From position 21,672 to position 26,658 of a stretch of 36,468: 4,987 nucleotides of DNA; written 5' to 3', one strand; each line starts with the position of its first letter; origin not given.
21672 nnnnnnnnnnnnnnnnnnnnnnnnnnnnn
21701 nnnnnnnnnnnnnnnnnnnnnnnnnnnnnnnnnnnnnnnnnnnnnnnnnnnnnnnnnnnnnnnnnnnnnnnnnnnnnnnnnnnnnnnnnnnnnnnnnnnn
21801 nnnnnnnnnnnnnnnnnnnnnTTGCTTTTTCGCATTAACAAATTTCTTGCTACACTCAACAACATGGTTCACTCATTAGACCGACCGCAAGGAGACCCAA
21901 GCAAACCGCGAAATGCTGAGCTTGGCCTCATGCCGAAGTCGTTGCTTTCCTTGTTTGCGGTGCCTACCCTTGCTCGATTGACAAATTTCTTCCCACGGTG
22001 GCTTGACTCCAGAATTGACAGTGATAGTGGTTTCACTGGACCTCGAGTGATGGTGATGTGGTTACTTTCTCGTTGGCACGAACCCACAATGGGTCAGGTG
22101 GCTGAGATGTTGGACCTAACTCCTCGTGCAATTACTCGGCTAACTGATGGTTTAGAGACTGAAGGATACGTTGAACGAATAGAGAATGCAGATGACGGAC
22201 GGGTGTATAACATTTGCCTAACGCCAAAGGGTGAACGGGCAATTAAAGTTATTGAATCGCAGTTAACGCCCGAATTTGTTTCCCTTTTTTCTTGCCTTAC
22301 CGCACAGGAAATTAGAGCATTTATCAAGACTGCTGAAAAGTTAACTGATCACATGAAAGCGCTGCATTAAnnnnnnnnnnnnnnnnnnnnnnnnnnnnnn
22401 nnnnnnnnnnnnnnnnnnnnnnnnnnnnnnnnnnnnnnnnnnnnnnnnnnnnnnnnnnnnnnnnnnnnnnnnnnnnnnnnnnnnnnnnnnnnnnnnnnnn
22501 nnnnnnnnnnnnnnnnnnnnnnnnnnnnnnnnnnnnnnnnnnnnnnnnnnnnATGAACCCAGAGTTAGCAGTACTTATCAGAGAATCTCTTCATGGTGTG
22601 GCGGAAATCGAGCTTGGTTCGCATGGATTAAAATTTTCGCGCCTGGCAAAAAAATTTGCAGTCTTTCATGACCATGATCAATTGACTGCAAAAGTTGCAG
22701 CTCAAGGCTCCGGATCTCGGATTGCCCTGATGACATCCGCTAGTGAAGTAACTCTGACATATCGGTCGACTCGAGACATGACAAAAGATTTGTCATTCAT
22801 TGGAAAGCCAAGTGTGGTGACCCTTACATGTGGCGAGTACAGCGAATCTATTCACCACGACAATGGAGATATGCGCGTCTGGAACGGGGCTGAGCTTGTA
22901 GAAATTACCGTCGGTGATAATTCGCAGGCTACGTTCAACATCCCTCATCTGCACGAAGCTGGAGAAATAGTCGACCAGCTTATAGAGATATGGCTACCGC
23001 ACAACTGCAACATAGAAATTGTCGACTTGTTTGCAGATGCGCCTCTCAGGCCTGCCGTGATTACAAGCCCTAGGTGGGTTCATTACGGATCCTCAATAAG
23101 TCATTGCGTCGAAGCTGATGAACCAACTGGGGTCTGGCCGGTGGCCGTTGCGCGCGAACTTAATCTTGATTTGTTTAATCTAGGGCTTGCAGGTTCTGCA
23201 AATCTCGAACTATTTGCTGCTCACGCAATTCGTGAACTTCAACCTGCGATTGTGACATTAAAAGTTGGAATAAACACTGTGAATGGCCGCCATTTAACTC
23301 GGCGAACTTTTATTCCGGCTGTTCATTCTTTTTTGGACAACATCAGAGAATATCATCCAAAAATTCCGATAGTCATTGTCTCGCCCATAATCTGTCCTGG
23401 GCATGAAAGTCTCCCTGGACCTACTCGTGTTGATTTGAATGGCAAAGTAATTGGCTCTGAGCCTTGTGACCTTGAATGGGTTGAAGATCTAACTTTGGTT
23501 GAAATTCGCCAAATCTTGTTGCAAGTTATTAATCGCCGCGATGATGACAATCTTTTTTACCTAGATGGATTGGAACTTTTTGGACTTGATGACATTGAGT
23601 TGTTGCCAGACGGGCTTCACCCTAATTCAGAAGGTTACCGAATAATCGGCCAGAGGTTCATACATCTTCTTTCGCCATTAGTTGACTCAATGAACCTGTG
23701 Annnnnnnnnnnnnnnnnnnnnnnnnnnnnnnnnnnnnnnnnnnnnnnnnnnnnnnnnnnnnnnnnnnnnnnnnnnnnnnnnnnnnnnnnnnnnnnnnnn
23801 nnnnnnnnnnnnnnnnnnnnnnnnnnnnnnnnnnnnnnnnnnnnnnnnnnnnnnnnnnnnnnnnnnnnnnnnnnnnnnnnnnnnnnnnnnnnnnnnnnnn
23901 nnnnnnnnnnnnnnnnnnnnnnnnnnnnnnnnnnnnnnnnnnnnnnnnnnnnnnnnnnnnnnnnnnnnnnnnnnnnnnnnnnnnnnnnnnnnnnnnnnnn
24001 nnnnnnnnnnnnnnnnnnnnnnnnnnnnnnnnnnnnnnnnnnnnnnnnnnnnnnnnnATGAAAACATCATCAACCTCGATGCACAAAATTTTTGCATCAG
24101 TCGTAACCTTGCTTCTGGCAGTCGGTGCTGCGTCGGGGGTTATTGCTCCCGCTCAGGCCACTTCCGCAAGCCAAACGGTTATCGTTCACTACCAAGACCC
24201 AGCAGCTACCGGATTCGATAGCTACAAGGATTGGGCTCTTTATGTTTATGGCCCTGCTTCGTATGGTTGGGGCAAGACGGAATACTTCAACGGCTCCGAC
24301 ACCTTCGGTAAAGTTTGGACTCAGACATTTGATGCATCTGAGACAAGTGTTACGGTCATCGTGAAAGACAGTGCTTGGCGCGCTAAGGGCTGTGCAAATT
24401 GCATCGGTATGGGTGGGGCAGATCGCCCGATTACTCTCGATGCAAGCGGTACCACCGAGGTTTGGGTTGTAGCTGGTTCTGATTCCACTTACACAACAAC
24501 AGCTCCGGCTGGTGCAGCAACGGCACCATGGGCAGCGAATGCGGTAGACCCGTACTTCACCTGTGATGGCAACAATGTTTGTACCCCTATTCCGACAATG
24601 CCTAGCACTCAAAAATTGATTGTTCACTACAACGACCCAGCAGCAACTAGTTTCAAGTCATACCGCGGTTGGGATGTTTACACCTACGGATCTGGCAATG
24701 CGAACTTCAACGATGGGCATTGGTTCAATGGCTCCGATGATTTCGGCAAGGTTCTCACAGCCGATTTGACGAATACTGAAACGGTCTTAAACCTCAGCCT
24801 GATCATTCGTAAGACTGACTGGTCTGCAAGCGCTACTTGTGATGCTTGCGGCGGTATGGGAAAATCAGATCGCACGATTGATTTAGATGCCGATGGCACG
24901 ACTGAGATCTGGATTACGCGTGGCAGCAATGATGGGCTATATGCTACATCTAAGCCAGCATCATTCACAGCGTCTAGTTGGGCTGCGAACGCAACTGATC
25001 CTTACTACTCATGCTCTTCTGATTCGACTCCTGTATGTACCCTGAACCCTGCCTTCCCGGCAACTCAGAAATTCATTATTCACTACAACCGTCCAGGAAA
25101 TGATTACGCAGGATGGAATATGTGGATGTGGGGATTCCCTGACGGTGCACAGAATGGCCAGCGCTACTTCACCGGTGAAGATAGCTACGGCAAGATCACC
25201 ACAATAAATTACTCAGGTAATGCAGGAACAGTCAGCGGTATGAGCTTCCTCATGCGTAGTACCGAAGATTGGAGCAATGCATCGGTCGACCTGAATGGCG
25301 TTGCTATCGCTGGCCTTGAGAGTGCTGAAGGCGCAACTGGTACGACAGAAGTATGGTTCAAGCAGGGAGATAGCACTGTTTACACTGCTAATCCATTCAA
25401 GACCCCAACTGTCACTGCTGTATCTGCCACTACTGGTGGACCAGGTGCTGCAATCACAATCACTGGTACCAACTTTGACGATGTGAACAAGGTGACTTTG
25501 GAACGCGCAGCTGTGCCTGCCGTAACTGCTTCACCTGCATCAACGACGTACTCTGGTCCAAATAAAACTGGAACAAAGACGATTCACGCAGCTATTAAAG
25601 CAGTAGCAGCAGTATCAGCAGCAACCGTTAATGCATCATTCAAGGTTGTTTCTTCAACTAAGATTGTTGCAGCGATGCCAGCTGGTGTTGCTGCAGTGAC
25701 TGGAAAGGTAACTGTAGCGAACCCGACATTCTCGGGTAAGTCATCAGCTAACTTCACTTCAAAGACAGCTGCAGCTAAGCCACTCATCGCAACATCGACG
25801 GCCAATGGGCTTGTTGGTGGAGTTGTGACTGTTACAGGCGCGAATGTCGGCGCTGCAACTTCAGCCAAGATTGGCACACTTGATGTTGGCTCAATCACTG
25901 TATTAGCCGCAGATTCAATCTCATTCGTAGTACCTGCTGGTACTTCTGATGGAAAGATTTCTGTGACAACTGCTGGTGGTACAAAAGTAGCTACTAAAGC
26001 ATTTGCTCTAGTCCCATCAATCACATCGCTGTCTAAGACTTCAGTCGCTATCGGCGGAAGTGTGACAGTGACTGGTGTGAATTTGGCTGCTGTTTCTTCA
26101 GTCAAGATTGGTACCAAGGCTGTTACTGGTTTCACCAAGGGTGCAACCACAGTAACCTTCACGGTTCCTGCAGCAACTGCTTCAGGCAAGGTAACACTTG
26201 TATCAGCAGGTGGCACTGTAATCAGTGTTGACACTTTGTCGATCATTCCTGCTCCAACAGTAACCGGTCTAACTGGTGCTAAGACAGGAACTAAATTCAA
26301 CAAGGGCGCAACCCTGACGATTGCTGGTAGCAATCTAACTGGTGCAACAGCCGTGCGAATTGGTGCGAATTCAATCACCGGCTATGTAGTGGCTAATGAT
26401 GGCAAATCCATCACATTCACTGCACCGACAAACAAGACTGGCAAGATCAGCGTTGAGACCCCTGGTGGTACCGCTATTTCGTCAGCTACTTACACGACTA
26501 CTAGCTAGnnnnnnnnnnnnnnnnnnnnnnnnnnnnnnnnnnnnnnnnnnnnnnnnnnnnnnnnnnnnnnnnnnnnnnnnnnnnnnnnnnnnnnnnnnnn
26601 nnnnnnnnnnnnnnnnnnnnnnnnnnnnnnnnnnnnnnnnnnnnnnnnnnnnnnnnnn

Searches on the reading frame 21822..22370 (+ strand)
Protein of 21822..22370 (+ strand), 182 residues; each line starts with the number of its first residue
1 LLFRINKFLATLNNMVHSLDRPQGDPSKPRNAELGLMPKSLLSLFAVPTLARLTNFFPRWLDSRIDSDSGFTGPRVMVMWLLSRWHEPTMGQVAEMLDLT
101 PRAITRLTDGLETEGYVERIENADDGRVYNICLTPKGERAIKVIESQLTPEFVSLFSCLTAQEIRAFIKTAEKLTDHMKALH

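Call 8: search_protein_families(library=pfam, proteins=[window:21822-22370:+], max_evalue=0.001)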
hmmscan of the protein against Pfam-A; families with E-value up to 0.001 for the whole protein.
window:21822-22370:+ (182 aa): 4 families
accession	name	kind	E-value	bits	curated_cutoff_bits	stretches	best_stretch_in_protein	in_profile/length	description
PF01047.28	MarR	-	1.4e-09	38.2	24.6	1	72-128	2-58/59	MarR family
PF12802.13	MarR_2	-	5.8e-08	33.2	27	1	70-127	2-60/61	MarR family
PF13463.12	HTH_27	-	0.00021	21.9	22.2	1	72-137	2-68/68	Winged helix DNA-binding domain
PF13601.12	HTH_34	-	0.00088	19.8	27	0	75-142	2-70/80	Winged helix DNA-binding domain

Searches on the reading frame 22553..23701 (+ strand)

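Call 8: search_protein_families(library=pfam, proteins=[window:22553-23701:+], max_evalue=0.001)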
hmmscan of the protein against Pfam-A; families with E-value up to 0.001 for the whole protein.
window:22553-23701:+ (382 aa): 3 families
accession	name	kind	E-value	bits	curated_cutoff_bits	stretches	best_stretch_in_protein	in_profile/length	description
PF13472.12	Lipase_GDSL_2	-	4e-12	47.4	32.9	1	178-364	2-178/178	GDSL-like Lipase/Acylhydrolase family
PF14606.12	Lipase_GDSL_3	-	2.7e-10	41.2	27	1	176-277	5-100/178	GDSL-like Lipase/Acylhydrolase family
PF00657.28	Lipase_GDSL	-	1.5e-05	25.7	23.6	1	195-368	26-207/208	GDSL-like Lipase/Acylhydrolase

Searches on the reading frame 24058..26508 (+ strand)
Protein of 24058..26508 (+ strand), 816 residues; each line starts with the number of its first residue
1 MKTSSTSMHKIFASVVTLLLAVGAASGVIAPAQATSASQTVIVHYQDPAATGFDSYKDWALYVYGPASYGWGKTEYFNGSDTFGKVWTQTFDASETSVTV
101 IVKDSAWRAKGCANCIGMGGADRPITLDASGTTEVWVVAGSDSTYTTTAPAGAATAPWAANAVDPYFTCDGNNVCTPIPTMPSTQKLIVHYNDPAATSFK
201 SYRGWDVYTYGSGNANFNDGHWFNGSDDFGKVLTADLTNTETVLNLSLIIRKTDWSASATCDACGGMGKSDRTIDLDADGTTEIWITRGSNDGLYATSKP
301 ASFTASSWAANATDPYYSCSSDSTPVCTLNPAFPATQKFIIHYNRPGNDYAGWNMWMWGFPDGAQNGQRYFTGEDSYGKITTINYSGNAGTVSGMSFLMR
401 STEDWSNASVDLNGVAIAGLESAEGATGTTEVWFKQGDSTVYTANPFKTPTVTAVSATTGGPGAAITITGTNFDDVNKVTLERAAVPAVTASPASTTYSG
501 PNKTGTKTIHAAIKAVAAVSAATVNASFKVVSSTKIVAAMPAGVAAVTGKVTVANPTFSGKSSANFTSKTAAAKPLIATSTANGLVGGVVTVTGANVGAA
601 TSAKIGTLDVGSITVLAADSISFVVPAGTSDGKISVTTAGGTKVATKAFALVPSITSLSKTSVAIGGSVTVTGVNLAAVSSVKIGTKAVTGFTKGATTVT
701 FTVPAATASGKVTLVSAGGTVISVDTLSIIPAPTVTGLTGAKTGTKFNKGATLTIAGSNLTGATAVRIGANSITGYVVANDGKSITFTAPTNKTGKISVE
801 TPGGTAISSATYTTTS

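Call 5: search_protein_families(library=pfam, proteins=[window:24058-26508:+], max_evalue=0.1)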
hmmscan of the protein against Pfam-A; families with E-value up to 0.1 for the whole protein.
window:24058-26508:+ (816 aa): 2 families
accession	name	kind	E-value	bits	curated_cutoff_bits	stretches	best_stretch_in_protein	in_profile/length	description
PF03714.20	PUD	-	4.8e-40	136.8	25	3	339-443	2-97/97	Bacterial pullanase-associated domain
PF01833.30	TIG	-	2.4e-14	53.5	20.9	3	653-715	1-68/84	IPT/TIG domain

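Call 19: search_protein_families(library=ncbifam, proteins=[window:24058-26508:+], max_evalue=1)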
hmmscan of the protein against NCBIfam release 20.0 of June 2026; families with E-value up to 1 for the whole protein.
window:24058-26508:+ (816 aa): 1 family
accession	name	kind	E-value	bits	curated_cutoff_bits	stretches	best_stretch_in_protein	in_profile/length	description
NF058597.1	CoaZ_rpt_PGGG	domain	0.00039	20.4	30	4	652-713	2-68/88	choice-of-anchor Z repeating domain-containing protein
